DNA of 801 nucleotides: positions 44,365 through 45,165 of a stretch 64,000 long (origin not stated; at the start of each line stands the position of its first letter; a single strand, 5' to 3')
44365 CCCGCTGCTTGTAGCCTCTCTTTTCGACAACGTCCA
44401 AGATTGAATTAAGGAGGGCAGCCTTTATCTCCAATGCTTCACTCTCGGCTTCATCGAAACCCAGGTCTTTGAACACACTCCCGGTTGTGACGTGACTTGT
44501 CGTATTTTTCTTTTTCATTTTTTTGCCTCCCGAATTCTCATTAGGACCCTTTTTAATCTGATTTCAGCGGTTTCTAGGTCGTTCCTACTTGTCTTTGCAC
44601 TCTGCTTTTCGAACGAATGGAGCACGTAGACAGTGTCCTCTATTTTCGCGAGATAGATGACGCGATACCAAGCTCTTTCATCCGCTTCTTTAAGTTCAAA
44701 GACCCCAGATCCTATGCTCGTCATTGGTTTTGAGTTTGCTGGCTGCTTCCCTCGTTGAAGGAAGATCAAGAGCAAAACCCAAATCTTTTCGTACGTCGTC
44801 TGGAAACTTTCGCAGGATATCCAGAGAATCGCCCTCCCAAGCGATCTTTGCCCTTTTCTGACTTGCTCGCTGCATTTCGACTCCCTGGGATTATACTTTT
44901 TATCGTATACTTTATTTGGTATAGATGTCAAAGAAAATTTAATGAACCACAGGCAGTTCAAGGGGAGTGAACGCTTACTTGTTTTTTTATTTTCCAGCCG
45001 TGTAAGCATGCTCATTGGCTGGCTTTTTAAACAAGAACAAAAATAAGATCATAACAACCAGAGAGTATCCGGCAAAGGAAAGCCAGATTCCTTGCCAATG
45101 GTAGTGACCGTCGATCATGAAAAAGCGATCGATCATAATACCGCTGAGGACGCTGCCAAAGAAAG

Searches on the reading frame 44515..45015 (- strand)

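Call 29: search_protein_families(library=pfam, proteins=[window:44515-45015:-], max_evalue=0.00001)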
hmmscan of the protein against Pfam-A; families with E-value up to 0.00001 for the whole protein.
window:44515-45015:- (166 aa): 1 family
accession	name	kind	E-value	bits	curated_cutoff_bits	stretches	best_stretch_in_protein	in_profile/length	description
PF05973.20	Gp49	-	9.7e-19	67.7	23.9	1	82-155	17-90/90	Phage derived protein Gp49-like (DUF891)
